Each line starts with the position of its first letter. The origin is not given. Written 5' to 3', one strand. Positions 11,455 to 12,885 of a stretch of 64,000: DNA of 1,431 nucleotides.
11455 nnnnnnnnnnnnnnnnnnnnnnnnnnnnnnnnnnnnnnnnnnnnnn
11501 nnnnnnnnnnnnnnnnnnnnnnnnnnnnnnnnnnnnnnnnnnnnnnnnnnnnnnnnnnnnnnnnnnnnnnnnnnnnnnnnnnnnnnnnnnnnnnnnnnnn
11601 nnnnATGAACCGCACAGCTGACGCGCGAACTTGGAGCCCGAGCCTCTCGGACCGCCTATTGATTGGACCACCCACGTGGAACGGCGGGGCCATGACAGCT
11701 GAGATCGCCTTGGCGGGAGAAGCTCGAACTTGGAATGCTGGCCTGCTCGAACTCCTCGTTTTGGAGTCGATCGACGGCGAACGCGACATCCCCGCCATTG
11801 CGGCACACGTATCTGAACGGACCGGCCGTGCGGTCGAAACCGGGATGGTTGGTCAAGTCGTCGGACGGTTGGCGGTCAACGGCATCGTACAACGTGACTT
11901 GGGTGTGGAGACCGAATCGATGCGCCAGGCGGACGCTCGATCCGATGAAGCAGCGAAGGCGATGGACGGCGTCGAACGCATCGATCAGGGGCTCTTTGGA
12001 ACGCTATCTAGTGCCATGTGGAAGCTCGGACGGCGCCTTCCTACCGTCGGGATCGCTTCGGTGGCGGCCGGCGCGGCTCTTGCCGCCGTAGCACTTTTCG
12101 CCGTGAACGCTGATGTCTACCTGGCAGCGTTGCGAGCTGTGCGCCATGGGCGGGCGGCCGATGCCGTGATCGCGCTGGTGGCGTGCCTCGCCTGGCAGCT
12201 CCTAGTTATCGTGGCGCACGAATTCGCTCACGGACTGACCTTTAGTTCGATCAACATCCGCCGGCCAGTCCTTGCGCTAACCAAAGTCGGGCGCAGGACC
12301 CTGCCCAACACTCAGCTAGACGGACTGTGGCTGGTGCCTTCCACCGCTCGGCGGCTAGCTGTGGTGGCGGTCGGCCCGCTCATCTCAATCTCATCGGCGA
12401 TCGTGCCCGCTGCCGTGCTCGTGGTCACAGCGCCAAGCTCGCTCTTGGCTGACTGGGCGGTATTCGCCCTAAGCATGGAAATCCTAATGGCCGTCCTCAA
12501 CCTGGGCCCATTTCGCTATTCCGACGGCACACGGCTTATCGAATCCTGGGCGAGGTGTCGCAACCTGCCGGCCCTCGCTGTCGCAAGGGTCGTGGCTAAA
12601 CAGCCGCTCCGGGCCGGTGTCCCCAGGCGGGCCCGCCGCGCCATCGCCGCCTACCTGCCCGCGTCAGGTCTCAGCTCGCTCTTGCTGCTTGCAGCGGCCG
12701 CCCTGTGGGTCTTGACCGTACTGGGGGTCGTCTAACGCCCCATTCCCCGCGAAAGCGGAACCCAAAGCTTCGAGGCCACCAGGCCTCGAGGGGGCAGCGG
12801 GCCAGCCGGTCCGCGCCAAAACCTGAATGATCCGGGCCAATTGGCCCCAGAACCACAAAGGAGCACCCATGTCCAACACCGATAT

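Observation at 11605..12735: PqqD-like (RRE) domain fused to a polytopic M50-type metallopeptidase, present twice in the cluster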

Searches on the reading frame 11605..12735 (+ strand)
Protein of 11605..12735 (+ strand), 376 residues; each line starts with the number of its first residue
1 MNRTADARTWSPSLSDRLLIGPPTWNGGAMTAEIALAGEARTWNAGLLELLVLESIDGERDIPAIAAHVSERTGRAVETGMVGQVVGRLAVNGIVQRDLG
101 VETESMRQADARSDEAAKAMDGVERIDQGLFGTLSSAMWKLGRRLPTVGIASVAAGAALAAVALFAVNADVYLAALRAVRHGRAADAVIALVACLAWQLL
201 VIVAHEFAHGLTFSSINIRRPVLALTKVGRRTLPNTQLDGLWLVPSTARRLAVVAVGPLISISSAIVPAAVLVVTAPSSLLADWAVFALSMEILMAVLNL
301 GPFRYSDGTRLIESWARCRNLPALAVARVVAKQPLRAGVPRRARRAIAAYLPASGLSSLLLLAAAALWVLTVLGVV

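Call 7: search_protein_families(library=pfam, proteins=[window:11605-12735:+], max_evalue=0.01)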
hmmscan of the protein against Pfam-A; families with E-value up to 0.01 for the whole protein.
window:11605-12735:+ (376 aa): 0 families

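Call 8: search_protein_families(library=ncbifam, proteins=[window:11605-12735:+], max_evalue=0.01)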
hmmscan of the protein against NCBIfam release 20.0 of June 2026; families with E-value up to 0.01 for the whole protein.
window:11605-12735:+ (376 aa): 0 families

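Call 9: search_protein_families(library=pfam, proteins=[window:11605-12735:+], max_evalue=10)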
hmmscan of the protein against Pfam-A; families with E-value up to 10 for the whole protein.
window:11605-12735:+ (376 aa): 2 families
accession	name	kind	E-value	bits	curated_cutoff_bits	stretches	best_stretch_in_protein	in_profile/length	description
PF02163.28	Peptidase_M50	-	0.057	13.2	27.2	0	199-275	7-103/221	Peptidase family M50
PF03747.19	ADP_ribosyl_GH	-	0.22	11.6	26.2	1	67-196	151-275/287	ADP-ribosylglycohydrolase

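Call 10: search_protein_families(library=ncbifam, proteins=[window:11605-12735:+], max_evalue=10)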
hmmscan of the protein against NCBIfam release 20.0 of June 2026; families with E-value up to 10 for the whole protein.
window:11605-12735:+ (376 aa): 0 families

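Call 12: find_homologous_proteins(query=window:11605-12735:+, max_evalue=0.001)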
Query window:11605-12735:+ (376 aa): 3 proteins with E <= 0.001 among 8000 candidates.
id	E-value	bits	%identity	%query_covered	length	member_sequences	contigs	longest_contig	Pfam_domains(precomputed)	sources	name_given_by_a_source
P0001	2.0e-207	706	100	92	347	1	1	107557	-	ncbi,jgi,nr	ncbi:MAG: hypothetical protein LBS27_04020 [Bifidobacteriaceae bacterium]|jgi:hypothetical protein|n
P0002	1.3e-147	510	71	88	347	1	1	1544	-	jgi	jgi:hypothetical protein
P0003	3.1e-100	354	51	99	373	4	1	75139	-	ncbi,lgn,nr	ncbi:MAG: hypothetical protein LBC97_16420 [Bifidobacteriaceae bacterium]|nr:hypothetical protein [B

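Call 15: find_encoding_contigs(protein=P0003, flank=10000, max_places=3)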
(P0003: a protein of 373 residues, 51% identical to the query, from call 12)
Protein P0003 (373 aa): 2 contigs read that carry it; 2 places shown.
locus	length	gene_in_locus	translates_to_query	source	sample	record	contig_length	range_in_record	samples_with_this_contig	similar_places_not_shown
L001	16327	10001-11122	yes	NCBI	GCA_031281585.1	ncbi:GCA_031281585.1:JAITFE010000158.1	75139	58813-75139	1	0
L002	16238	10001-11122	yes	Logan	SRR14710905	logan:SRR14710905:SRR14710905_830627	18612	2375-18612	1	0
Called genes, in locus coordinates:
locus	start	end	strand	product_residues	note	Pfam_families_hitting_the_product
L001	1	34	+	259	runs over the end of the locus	PF00376:MerR, PF13411:MerR_1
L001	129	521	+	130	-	PF00376:MerR, PF13411:MerR_1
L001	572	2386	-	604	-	PF02624:YcaO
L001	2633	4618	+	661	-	PF02624:YcaO (weak)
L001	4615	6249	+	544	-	PF00881:Nitroreductase (weak)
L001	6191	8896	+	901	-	PF04738:Lant_dehydr_N (weak)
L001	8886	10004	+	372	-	PF14028:Lant_dehydr_C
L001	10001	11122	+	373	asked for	-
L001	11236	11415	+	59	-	-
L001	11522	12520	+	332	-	PF00005:ABC_tran, PF13604:AAA_30 (weak), PF13304:AAA_21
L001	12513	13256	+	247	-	PF01061:ABC2_membrane, PF12698:ABC2_membrane_3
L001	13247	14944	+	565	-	PF02624:YcaO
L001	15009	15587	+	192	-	-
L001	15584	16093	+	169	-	PF12724:Flavodoxin_5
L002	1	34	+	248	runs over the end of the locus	PF00376:MerR, PF13411:MerR_1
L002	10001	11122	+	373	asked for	-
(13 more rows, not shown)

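Call 21: search_solved_structures(query=A1, max_evalue=10, show_alignments=3)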
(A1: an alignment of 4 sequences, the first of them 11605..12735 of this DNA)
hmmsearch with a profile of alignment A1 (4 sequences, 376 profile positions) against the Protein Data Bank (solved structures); distinct sequences matched with E-value up to 10: 0.

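Call 22: search_protein_representatives(alignment_id=A1)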
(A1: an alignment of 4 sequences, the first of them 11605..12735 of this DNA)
Query: 4 sequences, 376 profile positions. Proteins with E-value up to 0.001 (for the whole library): 66; up to 1e-10: 22; up to 1e-30: 12. The best 66 are listed.
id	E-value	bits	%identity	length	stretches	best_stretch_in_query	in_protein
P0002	9.4e-194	660.0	-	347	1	30-376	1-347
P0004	4.3e-42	160.9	-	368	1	5-370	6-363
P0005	8.6e-41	156.6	-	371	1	7-366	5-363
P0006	1.8e-39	152.3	-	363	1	7-368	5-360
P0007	2.8e-38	148.4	-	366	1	6-365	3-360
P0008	8.2e-38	146.8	-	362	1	8-362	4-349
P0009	1.8e-35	139.1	-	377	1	7-373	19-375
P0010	2.0e-35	138.9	-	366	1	6-372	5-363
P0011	8.0e-34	133.7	-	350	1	16-367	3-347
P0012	6.7e-33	130.7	-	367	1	9-370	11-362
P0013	1.2e-31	126.5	-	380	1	5-372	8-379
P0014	3.7e-31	124.9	-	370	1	7-367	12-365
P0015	7.2e-29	117.4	-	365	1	8-373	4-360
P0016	1.2e-28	116.6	-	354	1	7-366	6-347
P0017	1.2e-27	113.3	-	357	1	8-367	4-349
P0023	1.8e-12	63.4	-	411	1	11-311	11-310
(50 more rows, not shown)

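Call 24: search_protein_families(library=ncbifam, alignment_id=A2, max_evalue=0.01)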
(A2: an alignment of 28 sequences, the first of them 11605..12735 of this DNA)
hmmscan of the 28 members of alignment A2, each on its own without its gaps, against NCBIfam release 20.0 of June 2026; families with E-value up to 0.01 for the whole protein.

A. member 1, window:11605-12735:+ (376 aa): 0 families

B. families by the number of members that match (of 28 scanned): 4 families
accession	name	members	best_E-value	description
NF041824.1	daptide_HExxH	19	6.6e-49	daptide biosynthesis intramembrane metalloprotease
NF058609.1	RiPP_HExxH_LiaK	13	6.1e-12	YydH/LiaK family epipeptide maturation metalloprotease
NF050149.1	RiPP_bind_ApyI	2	0.0046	RiPP maturation protein ApyI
NF033530.1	lasso_PqqD_Strm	1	0.0011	lasso peptide biosynthesis PqqD family chaperone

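Call 25: search_protein_families(library=pfam, alignment_id=A2, max_evalue=0.01)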
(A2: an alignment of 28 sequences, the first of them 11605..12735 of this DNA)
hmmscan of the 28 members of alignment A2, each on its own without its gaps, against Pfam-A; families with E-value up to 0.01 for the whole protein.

A. member 1, window:11605-12735:+ (376 aa): 0 families

B. families by the number of members that match (of 28 scanned): 3 families
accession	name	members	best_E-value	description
PF02163.28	Peptidase_M50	14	2.4e-14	Peptidase family M50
PF13398.12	Peptidase_M50B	1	0.0015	Peptidase M50B-like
PF11667.14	DUF3267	1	0.0081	Putative zincin peptidase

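Call 26: predict_structure(alignment_id=A1)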
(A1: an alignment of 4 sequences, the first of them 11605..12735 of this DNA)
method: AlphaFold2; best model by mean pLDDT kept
length: 376 residues; sequences in the alignment: 4
mean_pLDDT: 48.8   pTM: 0.41
mean pLDDT of the five models: 48.8, 45.7, 44.3, 43.4, 42.6
residues with pLDDT >= 90: 0; 70-90: 35; 50-70: 150; < 50: 191
segments of 3 or more residues with pLDDT < 50: 1-46, 90-128, 217-244, 299-362, 374-376
pLDDT, mean of each block of 10 residues (from residue 1): 30 26 25 27 44 53 61 56 53 42 40 35 41 61 70 71 68 61 57 63 61 54 32 31 52 63 73 72 69 56 33 29 29 34 41 43 49 46
secondary structure, 60 per line:
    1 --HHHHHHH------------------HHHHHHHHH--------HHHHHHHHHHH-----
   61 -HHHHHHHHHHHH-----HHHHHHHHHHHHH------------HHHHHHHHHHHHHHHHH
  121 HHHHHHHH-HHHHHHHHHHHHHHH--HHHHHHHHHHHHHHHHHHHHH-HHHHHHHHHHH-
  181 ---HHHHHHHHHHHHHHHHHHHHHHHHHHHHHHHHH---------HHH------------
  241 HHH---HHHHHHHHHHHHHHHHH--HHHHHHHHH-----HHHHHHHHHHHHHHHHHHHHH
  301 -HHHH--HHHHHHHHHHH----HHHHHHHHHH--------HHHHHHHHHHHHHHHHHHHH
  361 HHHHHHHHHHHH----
elements in order: H3-9 H28-36 H45-55 H62-73 H79-91 H104-128 H130-144 H147-167 H169-179 H184-216 H247-263 H266-274 H280-300 H302-305 H308-318 H323-332 H341-372

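Call 29: find_homologous_proteins(query=A3, max_evalue=0.00001)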
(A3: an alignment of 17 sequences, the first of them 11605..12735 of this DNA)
Query A3 (17 sequences) (376 aa, profile of the alignment): 5 proteins with E <= 0.00001 among 8000 candidates.
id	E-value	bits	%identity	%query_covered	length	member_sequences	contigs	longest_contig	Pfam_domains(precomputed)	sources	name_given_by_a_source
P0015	3.9e-130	452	25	96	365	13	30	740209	-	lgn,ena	-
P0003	4.6e-113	396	51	99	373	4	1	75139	-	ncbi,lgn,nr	ncbi:MAG: hypothetical protein LBC97_16420 [Bifidobacteriaceae bacterium]|nr:hypothetical protein [B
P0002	1.9e-107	377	71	88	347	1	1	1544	-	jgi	jgi:hypothetical protein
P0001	5.6e-105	369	100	92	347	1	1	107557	-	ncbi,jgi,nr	ncbi:MAG: hypothetical protein LBS27_04020 [Bifidobacteriaceae bacterium]|jgi:hypothetical protein|n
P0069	3.8e-13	67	26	18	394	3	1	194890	PF02163.29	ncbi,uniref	ncbi:peptidase M50 [Streptomyces nitrosporeus]|uniref:peptidase M50 n=1 Tax=Streptomyces nitrosporeu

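Call 31: find_encoding_contigs(protein=P0015, flank=10000, max_places=2)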
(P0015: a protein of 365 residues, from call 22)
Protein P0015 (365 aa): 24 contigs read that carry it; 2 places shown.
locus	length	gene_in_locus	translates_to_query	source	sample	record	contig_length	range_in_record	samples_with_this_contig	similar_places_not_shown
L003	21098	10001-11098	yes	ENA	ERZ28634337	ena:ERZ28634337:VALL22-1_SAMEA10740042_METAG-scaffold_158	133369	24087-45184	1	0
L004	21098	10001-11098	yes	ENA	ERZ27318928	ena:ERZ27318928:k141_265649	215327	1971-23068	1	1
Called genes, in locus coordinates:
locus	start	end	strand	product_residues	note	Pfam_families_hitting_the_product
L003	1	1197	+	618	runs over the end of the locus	PF00005:ABC_tran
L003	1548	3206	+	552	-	-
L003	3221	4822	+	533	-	PF02624:YcaO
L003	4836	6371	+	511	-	PF00881:Nitroreductase (faint)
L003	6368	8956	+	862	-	PF04738:Lant_dehydr_N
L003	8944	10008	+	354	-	PF14028:Lant_dehydr_C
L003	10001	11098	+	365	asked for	-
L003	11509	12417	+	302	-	PF02463:SMC_N (faint), PF00005:ABC_tran, PF13304:AAA_21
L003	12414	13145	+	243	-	PF01061:ABC2_membrane, PF12698:ABC2_membrane_3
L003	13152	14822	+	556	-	PF02624:YcaO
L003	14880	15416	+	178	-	-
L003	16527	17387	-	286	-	PF13276:HTH_21, PF00665:rve, PF13683:rve_3 (weak), PF13333:rve_2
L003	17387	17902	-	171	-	PF01527:HTH_Tnp_1 (faint), PF13384:HTH_23 (weak), PF13518:HTH_28, PF13551:HTH_29 (faint), PF06627:DUF1153 (faint), PF13518:HTH_28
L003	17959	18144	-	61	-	-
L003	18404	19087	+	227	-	PF00005:ABC_tran, PF13304:AAA_21 (weak)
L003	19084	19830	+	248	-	-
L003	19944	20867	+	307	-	PF02463:SMC_N (faint), PF00005:ABC_tran, PF13304:AAA_21 (weak)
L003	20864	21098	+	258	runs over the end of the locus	PF01061:ABC2_membrane, PF12698:ABC2_membrane_3 (weak)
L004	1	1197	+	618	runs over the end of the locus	PF00005:ABC_tran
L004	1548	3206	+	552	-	-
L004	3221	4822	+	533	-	PF02624:YcaO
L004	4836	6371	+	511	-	PF00881:Nitroreductase (faint)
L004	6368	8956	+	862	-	PF04738:Lant_dehydr_N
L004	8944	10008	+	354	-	PF14028:Lant_dehydr_C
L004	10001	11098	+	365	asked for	-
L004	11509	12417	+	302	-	PF02463:SMC_N (faint), PF00005:ABC_tran, PF13304:AAA_21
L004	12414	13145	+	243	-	PF01061:ABC2_membrane, PF12698:ABC2_membrane_3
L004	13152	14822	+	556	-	PF02624:YcaO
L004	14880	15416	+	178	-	-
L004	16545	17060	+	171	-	PF01527:HTH_Tnp_1 (faint), PF13384:HTH_23 (weak), PF13518:HTH_28 (weak), PF13551:HTH_29 (faint), PF13518:HTH_28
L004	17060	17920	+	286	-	PF13276:HTH_21, PF00665:rve, PF13683:rve_3 (weak), PF13333:rve_2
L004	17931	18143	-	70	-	-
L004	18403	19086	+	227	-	PF00005:ABC_tran, PF13304:AAA_21 (weak)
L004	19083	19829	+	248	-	-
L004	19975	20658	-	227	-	PF03458:Gly_transporter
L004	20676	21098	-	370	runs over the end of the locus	PF01988:VIT1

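Call 32: find_encoding_contigs(protein=P0004, flank=10000, max_places=2)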
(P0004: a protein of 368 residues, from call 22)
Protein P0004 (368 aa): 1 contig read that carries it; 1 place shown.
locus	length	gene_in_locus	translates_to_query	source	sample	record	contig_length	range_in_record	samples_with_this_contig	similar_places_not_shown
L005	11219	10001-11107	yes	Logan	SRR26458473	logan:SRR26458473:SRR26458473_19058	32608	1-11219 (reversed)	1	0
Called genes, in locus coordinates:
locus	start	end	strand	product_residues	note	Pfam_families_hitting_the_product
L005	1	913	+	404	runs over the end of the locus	PF13439:Glyco_transf_4, PF13579:Glyco_trans_4_4, PF00534:Glycos_transf_1, PF13692:Glyco_trans_1_4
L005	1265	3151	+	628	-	-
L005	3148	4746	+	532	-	PF02624:YcaO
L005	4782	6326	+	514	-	PF00881:Nitroreductase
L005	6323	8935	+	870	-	PF04738:Lant_dehydr_N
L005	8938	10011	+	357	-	PF14028:Lant_dehydr_C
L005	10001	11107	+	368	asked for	-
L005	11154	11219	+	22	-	?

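Call 35: find_encoding_contigs(protein=P0005, flank=10000, max_places=1)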
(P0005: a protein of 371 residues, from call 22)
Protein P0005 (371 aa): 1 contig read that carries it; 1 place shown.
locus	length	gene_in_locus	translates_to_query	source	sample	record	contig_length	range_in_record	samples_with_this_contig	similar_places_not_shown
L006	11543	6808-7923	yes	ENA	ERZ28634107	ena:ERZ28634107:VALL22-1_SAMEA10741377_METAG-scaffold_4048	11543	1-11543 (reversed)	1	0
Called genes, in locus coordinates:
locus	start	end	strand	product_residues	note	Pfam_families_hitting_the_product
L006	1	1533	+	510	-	?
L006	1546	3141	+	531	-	PF00881:Nitroreductase (faint)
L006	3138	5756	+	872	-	PF04738:Lant_dehydr_N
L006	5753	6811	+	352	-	PF14028:Lant_dehydr_C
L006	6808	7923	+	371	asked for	-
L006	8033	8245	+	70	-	-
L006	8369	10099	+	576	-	-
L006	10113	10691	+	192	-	-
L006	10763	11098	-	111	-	-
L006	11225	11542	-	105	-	?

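Call 36: find_encoding_contigs(protein=P0007, flank=10000, max_places=1)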
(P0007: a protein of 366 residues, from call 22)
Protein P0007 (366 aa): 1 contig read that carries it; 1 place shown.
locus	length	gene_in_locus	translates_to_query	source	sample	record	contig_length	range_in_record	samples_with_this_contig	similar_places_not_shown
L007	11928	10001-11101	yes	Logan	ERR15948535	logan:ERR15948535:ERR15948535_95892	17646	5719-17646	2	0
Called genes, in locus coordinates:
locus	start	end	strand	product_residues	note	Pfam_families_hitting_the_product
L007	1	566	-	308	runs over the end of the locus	PF02463:SMC_N (faint), PF00005:ABC_tran, PF13304:AAA_21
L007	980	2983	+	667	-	-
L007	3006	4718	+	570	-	PF02624:YcaO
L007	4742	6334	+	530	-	PF00881:Nitroreductase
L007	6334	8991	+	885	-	PF04738:Lant_dehydr_N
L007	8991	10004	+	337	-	PF14028:Lant_dehydr_C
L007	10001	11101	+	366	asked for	-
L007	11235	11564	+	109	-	PF08843:AbiEii (weak)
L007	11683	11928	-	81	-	?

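Call 37: predict_structure(alignment_id=A3)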
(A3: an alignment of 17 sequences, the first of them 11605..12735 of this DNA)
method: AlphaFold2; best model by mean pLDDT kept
length: 376 residues; sequences in the alignment: 17
mean_pLDDT: 88.6   pTM: 0.85
mean pLDDT of the five models: 88.6, 86.6, 85.9, 85.5, 83.6
residues with pLDDT >= 90: 261; 70-90: 79; 50-70: 30; < 50: 6
segments of 3 or more residues with pLDDT < 50: 1-5
pLDDT, mean of each block of 10 residues (from residue 1): 52 91 92 88 91 94 96 95 92 77 58 54 70 90 94 97 96 92 92 96 96 91 83 87 95 97 98 95 96 92 93 95 93 90 95 93 88 80
secondary structure, 60 per line:
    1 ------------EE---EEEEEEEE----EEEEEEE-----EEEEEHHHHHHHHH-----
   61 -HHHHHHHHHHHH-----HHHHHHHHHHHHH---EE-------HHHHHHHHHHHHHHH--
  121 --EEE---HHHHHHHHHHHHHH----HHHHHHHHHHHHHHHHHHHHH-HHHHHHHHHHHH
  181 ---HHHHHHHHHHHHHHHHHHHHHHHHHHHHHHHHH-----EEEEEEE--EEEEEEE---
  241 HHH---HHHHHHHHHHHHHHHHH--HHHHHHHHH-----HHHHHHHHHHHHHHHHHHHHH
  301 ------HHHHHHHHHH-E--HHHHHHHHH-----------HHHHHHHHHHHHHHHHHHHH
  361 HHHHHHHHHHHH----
elements in order: E18-25 E30-36 E42-46 H47-55 H62-73 H79-91 H104-118 E123-125 H129-142 H147-167 H169-180 H184-216 E222-228 E231-237 H247-263 H266-274 H280-300 H307-316 H321-329 H341-372

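Call 41: fold_search(model_id=the predicted structure, library=pdb)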
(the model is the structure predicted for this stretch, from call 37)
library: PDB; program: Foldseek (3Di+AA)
matches with E <= 10: 83; with E <= 0.001: 0
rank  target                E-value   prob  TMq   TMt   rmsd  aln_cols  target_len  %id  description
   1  8vpo                  2.9e-01  1.00  0.19  0.16   5.4       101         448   14  X-Ray Crystal Structure of TigE from Paramaledivibacter caminithermalis (released 2024-02-07)
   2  4akv_B                5.1e-01  0.05  0.10  0.11  29.3       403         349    5  Crystal structure of human sorting nexin 33 (SNX33) (released 2012-08-01)
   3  5sxy_MODEL_1_A        6.8e-01  0.82  0.17  0.55   5.9       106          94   15  The solution NMR structure for the PqqD truncation of Methylobacterium extorquens PqqCD representing a functio (released 2017-05-24)
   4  5v1u_B                7.5e-01  0.96  0.18  0.67   4.2        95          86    8  TbiB1 in Complex with the TbiA(beta) Leader Peptide (released 2018-09-05)
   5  8hkr_B                7.5e-01  0.91  0.15  0.15   5.5        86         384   23  Crystal Structure of Histone H3 Lysine 79 (H3K79) Methyltransferase Rv2067c from Mycobacterium tuberculosis (released 2023-10-18)
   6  5v1v_A                8.6e-01  0.97  0.19  0.71   3.4        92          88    8  TbiB1 in Complex with the TbiA(alpha) Leader Peptide (released 2018-09-05)
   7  8hkr_A                9.0e-01  0.98  0.18  0.18   5.2        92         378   23  Crystal Structure of Histone H3 Lysine 79 (H3K79) Methyltransferase Rv2067c from Mycobacterium tuberculosis (released 2023-10-18)
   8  9j8q_A                9.4e-01  0.06  0.12  0.07  18.3       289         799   19  MprF from Pseudomonas aeruginosa in GDN micelle, C2 symmetry (released 2025-09-03)
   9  5v1u_A                1.2e+00  0.93  0.18  0.70   3.5        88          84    8  TbiB1 in Complex with the TbiA(beta) Leader Peptide (released 2018-09-05)
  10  5v1q_B                1.6e+00  0.41  0.15  0.13  13.6       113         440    9  Crystal structure of Streptococcus suis SuiB (released 2017-08-30)
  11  5dnk_A                1.7e+00  0.63  0.18  0.14   4.5       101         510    7  The structure of PKMT1 from Rickettsia prowazekii in complex with AdoHcy (released 2016-08-10)
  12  8pnl_C                1.9e+00  0.07  0.16  0.13  21.2       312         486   12  Outward-open conformation of a Major Facilitator Superfamily (MFS) transporter MHAS2168, a homologue of Rv1410 from M. (released 2023-10-18)
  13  9j8s_A                2.6e+00  0.05  0.14  0.08  20.5       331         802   16  MprF from Pseudomonas aeruginosa in nanodisc, C2 symmetry (released 2025-09-03)
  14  3dzy_D                3.2e+00  0.03  0.14  0.15  21.3       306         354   11  Intact PPAR gamma - RXR alpha Nuclear Receptor Complex on DNA bound with Rosiglitazone, 9-cis Retinoic Acid and NCOA2  (released 2008-10-28)
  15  4ja4_B                3.5e+00  0.04  0.11  0.09  18.1       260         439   12  Inward open conformation of the xylose transporter XylE from E. coli (released 2013-05-01)
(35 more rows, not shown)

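Call 49: find_encoding_contigs(protein=P0001, flank=10000, max_places=1)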
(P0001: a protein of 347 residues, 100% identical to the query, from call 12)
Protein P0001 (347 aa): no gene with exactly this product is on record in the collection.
